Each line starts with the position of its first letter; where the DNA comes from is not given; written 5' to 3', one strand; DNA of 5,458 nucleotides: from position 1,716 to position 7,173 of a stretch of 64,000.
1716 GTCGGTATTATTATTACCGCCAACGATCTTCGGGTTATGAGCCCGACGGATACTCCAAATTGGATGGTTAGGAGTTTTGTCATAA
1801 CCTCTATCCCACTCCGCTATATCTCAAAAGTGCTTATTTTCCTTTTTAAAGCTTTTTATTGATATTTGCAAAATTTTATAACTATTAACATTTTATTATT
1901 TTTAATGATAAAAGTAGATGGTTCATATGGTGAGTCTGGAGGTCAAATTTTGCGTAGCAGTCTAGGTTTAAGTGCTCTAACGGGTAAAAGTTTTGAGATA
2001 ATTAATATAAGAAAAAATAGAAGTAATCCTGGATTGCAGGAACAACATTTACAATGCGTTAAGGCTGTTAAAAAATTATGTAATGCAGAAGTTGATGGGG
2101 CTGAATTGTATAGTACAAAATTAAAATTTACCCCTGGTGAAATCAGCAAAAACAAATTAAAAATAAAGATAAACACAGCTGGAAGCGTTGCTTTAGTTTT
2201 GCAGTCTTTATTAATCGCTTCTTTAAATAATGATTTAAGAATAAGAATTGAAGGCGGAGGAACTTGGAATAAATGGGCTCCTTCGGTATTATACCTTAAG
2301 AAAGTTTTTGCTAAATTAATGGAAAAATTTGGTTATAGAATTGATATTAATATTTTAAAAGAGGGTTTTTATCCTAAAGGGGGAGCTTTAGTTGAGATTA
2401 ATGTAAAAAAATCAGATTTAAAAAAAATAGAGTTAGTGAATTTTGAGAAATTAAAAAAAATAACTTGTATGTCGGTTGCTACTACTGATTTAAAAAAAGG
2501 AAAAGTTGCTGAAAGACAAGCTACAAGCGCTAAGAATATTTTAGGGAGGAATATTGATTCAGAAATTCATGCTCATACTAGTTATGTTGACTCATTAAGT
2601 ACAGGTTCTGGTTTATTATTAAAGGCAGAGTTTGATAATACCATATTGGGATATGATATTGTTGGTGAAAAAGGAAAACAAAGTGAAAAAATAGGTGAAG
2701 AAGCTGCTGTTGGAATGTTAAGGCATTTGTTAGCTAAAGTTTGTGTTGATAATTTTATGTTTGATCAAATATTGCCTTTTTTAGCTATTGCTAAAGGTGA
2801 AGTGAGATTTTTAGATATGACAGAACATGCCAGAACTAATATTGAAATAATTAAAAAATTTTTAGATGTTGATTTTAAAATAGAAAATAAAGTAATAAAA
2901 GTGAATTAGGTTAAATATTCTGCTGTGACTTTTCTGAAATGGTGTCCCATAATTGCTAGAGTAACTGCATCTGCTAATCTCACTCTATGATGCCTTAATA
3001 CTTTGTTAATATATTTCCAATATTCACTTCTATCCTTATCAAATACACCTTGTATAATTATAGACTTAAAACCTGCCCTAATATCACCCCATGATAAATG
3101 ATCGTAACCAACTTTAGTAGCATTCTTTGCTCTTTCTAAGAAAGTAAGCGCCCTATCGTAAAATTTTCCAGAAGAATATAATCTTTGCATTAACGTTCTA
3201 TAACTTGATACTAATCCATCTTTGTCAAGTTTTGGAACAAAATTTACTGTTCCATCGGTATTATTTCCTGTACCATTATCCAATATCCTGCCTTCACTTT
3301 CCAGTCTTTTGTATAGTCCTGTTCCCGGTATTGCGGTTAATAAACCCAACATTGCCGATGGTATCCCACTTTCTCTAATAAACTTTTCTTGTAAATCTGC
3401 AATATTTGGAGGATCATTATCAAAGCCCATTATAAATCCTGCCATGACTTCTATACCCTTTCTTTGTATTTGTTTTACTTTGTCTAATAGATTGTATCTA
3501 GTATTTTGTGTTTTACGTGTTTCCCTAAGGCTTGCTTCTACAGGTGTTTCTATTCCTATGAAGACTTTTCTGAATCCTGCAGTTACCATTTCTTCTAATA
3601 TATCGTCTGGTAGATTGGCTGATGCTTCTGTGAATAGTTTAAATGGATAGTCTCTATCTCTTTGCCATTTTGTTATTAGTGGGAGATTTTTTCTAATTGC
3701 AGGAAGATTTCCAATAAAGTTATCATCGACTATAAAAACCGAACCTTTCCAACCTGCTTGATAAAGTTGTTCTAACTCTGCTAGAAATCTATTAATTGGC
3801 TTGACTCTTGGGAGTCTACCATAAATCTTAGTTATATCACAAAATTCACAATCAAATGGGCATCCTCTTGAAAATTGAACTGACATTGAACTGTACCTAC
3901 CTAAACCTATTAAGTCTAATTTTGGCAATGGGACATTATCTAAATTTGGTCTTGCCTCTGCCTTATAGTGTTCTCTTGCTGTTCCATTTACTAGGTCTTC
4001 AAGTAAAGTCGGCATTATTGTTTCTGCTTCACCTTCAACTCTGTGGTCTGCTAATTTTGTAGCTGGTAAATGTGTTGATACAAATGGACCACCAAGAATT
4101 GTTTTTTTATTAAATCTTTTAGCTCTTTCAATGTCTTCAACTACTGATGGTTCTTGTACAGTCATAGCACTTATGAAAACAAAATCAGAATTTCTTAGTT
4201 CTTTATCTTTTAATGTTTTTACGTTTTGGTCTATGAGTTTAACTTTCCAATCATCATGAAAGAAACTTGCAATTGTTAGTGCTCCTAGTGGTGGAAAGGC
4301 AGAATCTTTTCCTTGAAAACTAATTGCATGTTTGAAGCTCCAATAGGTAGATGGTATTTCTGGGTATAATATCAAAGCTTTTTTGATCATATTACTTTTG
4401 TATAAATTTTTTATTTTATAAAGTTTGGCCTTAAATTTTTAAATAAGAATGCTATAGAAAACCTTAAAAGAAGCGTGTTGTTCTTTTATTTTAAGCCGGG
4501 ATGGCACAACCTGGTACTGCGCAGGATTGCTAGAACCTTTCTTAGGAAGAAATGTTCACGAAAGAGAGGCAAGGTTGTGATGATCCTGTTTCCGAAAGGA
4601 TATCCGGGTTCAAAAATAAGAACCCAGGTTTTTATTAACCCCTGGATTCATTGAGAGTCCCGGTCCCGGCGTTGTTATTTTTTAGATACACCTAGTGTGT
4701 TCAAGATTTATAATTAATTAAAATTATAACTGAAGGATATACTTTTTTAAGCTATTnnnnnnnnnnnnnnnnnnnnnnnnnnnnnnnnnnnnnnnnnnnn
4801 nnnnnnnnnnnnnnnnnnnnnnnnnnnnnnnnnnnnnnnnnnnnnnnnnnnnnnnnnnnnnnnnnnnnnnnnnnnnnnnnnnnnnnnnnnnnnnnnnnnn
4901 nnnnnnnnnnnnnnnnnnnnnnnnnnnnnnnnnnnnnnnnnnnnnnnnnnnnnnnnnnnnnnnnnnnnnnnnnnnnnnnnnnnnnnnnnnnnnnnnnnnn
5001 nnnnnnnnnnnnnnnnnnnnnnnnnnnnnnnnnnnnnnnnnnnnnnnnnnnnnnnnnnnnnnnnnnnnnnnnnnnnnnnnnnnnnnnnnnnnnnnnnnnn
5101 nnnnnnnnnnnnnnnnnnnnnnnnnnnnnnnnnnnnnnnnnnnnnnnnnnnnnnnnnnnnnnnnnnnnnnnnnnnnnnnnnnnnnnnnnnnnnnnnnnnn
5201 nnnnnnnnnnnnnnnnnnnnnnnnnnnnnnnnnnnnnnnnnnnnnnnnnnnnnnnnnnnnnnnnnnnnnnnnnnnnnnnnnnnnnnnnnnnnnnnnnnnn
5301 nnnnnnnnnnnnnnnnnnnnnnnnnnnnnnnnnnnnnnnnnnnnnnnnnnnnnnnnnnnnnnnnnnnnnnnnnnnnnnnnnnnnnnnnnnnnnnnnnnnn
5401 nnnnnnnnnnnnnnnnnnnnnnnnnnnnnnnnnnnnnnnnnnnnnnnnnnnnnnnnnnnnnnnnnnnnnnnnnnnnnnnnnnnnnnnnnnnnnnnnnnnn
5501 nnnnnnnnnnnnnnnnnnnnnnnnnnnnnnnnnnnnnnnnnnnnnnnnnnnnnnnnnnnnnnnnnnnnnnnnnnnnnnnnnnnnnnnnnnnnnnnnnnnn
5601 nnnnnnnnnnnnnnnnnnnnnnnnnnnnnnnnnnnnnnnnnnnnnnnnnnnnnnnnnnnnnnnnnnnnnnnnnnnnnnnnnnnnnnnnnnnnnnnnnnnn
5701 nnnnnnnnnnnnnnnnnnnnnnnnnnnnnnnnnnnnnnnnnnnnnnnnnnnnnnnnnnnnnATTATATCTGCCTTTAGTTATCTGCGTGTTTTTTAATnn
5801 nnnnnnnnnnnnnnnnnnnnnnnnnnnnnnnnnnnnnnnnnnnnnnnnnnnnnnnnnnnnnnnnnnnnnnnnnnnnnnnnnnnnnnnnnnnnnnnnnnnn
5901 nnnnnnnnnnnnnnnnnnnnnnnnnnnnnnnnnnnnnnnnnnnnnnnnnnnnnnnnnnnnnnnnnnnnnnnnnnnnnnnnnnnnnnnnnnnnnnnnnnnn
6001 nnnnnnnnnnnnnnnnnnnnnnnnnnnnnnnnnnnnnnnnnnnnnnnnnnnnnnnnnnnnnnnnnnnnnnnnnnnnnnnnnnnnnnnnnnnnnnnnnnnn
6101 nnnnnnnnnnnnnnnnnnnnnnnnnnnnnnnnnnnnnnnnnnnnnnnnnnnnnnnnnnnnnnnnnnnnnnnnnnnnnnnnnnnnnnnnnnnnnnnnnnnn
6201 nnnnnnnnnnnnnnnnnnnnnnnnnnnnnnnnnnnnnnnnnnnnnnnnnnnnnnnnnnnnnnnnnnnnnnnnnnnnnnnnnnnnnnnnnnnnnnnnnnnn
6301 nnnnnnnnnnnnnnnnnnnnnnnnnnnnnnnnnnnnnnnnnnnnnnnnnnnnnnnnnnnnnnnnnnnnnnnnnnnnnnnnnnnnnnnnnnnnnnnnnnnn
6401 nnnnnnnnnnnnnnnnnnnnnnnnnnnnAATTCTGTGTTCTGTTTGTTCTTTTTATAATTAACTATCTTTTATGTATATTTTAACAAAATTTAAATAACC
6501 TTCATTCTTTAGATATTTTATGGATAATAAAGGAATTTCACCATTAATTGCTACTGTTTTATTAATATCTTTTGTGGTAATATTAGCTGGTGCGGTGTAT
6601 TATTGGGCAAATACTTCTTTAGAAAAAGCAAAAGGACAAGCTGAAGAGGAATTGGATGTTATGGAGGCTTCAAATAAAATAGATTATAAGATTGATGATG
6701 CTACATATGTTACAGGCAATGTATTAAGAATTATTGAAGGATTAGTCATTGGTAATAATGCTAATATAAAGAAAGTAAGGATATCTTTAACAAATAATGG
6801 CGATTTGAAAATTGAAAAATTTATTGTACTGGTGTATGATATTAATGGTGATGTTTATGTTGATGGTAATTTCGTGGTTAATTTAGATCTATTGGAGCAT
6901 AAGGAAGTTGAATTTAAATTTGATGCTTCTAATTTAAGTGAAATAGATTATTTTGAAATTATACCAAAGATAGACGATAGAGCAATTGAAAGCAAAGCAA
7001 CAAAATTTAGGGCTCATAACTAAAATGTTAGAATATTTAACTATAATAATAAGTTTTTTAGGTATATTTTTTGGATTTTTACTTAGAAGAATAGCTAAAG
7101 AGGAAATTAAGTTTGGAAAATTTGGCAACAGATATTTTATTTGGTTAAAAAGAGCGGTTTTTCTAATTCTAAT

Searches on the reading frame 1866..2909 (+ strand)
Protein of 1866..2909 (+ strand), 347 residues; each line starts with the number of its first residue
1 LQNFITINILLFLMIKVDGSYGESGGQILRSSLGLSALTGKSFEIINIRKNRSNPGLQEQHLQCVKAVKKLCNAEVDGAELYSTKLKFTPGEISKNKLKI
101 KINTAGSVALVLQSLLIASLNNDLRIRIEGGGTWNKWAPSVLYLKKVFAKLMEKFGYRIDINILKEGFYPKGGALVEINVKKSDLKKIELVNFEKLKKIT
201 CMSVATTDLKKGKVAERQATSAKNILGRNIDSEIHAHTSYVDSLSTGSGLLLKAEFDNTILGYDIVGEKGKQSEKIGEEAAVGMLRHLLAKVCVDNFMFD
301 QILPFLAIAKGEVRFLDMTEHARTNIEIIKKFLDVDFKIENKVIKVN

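Call 9: search_protein_families(library=pfam, proteins=[window:1866-2909:+])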
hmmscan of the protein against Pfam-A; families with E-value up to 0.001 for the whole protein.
window:1866-2909:+ (347 aa): 2 families
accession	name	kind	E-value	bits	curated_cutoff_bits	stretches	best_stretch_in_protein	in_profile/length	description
PF01137.26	RTC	-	1e-72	244.3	27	1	21-339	1-221/221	RNA 3'-terminal phosphate cyclase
PF05189.18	RTC_insert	-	1.1e-15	58.4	23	1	192-288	2-101/102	RNA 3'-terminal phosphate cyclase (RTC), insert domain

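Call 13: find_related_loci(query=window:1866-2909:+, collection=genome_contigs, flank=6000)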
Query window:1866-2909:+ (347 aa) in genome_contigs; peptide patterns used: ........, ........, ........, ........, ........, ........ (x = any residue, [..] = any of these).
214 stretches matched a pattern; 3 encode a relative of the query (tblastn E <= 1e-3); 3 distinct loci.
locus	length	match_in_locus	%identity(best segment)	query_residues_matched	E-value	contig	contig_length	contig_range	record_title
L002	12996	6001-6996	44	13-346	7e-86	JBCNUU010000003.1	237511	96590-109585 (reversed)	MAG: Endomicrobiia bacterium isolate DT_Bin_9 contig3, whole genome shotgun sequence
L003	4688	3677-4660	40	11-341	7e-77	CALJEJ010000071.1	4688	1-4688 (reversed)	MAG: uncultured Endomicrobia bacterium isolate S1_Bin_METABAT__312_1 genome assembly, contig: c_000000194670, whole geno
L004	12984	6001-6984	40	11-341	1e-76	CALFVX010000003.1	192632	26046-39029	MAG: uncultured Endomicrobia bacterium isolate H1_Bin_MAXBIN__072_1 genome assembly, contig: c_000000669498, whole genom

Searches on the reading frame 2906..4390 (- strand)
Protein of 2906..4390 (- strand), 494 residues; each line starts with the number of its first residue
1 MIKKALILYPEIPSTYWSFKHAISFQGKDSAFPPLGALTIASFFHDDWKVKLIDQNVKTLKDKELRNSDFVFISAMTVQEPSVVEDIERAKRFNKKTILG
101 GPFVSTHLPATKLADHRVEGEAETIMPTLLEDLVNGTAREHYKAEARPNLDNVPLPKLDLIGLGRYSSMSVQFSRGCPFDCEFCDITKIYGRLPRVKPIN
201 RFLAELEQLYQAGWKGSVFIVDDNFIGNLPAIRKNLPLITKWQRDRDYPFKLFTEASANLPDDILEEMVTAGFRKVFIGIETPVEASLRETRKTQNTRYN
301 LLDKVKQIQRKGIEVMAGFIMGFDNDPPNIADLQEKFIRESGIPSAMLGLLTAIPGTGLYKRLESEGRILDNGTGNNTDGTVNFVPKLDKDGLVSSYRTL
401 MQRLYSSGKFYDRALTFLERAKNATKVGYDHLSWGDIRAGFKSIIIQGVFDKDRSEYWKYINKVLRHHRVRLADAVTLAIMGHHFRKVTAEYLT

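Call 9: search_protein_families(library=pfam, proteins=[window:2906-4390:-])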
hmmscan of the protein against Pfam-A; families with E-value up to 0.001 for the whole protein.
window:2906-4390:- (494 aa): 3 families
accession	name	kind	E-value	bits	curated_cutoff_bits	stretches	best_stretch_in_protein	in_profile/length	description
PF13282.11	DUF4070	-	2.9e-34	118.6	22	1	357-491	1-137/144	Domain of unknown function (DUF4070)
PF04055.27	Radical_SAM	-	2.4e-15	57.5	29.5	1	172-327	2-155/166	Radical SAM superfamily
PF02310.24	B12-binding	-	1.2e-09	38.5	32.1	1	32-129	12-120/121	B12 binding domain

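Call 56: find_homologous_proteins(query=window:2906-4390:-, max_evalue=1e-60)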
Query window:2906-4390:- (494 aa): 7987 proteins with E <= 1e-60 among 8000 candidates; the best 120 are listed.
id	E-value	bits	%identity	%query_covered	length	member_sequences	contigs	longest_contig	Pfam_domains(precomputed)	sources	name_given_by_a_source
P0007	0.0e+0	1132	100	100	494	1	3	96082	PF04055.28,PF13282.12,PF02310.25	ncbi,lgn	-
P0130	1.5e-295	998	86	100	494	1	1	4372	PF04055.28,PF13282.12,PF02310.25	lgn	-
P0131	5.1e-251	852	74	99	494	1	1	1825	PF04055.28,PF13282.12,PF02310.25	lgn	-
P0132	1.3e-248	844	74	100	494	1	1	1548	PF04055.28,PF13282.12,PF02310.25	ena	-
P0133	1.1e-214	732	66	99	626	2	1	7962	PF01740.27,PF04055.28,PF13282.12,PF02310.25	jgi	-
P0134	1.1e-213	728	66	98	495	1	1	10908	PF04055.28,PF13282.12,PF02310.25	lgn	-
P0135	1.7e-200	685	62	100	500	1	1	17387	PF04055.28,PF13282.12,PF02310.25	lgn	-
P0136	5.0e-171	588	53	100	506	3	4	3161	PF04055.28,PF13282.12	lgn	-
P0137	3.5e-165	568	53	99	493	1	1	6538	PF04055.28,PF13282.12,PF02310.25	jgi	jgi:radical SAM superfamily enzyme YgiQ (UPF0313 family)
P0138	1.7e-164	566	52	99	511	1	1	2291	PF04055.28,PF13282.12,PF02310.25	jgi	jgi:radical SAM superfamily enzyme YgiQ (UPF0313 family)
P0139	2.2e-164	566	52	99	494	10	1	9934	PF04055.28,PF13282.12,PF02310.25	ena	-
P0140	2.4e-164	566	52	99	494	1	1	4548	PF04055.28,PF13282.12,PF02310.25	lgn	-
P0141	8.6e-164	564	51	99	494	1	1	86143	PF04055.28,PF13282.12,PF02310.25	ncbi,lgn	-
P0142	8.8e-164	564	58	84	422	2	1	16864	PF04055.28,PF13282.12,PF02310.25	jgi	-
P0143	1.6e-163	563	51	99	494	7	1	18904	PF04055.28,PF13282.12,PF02310.25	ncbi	-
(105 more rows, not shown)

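Call 57: find_encoding_contigs(protein=P0130, flank=4000, max_places=2)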
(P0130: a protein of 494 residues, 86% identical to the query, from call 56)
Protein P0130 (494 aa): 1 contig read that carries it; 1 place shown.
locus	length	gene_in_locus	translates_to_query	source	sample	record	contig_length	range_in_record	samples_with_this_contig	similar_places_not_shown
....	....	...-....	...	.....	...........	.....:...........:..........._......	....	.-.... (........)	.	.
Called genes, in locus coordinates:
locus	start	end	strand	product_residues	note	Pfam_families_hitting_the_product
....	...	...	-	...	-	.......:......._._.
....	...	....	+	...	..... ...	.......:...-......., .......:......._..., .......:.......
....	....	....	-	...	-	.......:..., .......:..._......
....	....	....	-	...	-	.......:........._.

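Call 58: find_encoding_contigs(protein=P0134, flank=4000, max_places=2)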
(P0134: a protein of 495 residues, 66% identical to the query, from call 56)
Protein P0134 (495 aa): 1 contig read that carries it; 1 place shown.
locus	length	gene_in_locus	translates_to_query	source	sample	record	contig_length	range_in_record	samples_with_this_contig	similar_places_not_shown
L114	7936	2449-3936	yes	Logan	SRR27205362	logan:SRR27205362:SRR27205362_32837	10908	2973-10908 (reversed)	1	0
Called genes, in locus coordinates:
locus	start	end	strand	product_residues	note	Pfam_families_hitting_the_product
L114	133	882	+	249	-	PF02535:Zip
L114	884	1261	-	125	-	-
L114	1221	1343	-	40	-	-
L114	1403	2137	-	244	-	PF01987:AIM24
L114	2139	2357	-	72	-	-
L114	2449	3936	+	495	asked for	PF02310:B12-binding, PF04055:Radical_SAM, PF13282:DUF4070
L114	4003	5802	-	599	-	PF04055:Radical_SAM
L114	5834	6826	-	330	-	PF01137:RTC, PF05189:RTC_insert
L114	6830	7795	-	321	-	PF01047:MarR (weak), PF12840:HTH_20 (faint), PF13404:HTH_AsnC-type, PF13412:HTH_24, PF01037:AsnC_trans_reg (faint), PF22451:NirdL-like_HTH (faint), PF13404:HTH_AsnC-type, PF13412:HTH_24 (weak)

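Call 59: find_encoding_contigs(protein=P0135, flank=4000, max_places=2)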
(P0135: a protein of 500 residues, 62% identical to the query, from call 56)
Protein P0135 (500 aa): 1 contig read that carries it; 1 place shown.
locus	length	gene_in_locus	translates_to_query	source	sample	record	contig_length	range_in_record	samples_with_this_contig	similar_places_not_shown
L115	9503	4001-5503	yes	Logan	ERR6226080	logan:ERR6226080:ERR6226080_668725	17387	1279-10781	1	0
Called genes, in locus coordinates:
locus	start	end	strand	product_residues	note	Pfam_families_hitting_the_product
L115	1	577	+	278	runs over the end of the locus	PF02824:TGS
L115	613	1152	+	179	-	-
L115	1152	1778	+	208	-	PF22175:Ogg-HhH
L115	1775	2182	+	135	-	PF00293:NUDIX, PF14815:NUDIX_4 (weak)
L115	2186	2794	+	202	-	PF00730:HhH-GPD, PF00633:HHH (weak)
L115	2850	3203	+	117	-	-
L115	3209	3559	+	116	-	PF01981:PTH2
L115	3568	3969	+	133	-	PF02411:MerT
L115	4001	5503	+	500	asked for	PF02310:B12-binding, PF04055:Radical_SAM, PF13282:DUF4070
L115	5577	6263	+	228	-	PF01902:Diphthami_syn_2_N, PF28410:Diphthami_syn_2_C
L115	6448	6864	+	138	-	-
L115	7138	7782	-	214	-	-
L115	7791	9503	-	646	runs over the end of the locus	PF03571:Peptidase_M49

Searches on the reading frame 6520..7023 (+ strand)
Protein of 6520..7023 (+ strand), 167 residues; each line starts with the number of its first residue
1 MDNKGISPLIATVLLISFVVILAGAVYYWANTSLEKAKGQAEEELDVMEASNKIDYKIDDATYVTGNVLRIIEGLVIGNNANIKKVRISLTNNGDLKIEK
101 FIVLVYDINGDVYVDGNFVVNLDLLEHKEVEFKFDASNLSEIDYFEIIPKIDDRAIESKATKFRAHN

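Call 34: search_protein_families(library=pfam, proteins=[window:6520-7023:+], max_evalue=0.01)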
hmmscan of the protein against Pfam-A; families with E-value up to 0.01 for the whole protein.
window:6520-7023:+ (167 aa): 1 family
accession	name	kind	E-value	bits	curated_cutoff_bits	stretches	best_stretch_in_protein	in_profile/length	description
PF07790.16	Pilin_N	-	0.0031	18.8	25.2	1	4-40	1-35/78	Archaeal Type IV pilin, N-terminal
